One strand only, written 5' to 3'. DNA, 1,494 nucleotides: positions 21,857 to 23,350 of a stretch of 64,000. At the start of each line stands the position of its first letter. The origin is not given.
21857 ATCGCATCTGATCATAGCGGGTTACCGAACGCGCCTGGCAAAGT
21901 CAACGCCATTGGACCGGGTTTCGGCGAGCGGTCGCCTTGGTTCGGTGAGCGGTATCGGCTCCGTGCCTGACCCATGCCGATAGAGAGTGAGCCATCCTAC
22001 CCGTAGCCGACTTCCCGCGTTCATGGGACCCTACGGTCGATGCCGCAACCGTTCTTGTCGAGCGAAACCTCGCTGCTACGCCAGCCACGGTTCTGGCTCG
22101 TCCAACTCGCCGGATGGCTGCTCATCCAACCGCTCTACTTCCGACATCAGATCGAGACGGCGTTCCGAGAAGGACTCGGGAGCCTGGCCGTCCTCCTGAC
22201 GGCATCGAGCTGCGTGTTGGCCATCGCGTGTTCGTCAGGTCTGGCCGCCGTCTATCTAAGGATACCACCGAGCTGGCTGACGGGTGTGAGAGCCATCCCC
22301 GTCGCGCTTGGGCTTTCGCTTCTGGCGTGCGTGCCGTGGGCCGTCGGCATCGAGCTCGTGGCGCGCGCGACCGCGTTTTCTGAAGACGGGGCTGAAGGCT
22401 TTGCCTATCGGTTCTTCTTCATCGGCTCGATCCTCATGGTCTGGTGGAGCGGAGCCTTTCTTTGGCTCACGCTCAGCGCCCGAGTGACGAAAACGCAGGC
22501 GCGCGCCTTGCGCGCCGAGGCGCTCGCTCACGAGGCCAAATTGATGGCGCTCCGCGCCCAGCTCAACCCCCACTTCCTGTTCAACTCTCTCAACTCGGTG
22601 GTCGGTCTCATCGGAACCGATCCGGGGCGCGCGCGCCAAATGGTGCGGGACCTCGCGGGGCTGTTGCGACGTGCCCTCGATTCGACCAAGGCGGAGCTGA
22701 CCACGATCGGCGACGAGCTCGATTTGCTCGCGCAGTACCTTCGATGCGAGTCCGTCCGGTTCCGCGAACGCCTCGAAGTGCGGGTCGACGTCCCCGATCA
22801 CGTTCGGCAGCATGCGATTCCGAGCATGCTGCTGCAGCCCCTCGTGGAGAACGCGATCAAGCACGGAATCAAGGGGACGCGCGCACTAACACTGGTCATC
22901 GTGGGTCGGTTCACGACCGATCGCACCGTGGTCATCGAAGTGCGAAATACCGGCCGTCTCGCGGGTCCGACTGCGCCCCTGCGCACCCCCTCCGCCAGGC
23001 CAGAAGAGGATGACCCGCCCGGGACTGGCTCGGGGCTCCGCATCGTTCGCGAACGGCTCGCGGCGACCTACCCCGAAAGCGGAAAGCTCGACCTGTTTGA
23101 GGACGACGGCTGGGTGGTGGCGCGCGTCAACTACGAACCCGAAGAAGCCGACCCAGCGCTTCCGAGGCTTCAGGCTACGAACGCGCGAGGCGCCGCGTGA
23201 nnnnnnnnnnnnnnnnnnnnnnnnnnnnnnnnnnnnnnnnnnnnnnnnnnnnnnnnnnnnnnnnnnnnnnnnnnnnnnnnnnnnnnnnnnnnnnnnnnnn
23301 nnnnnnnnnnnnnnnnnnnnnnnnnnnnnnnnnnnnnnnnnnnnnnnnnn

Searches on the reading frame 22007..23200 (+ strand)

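Call 103: search_protein_families(library=pfam, proteins=[window:22007-23200:+], max_evalue=0.0001)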
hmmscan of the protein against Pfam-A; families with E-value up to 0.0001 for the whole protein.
window:22007-23200:+ (397 aa): 1 family
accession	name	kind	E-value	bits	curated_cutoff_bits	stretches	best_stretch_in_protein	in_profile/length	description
PF06580.19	His_kinase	-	3.3e-22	79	25.2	1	177-256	1-81/81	Histidine kinase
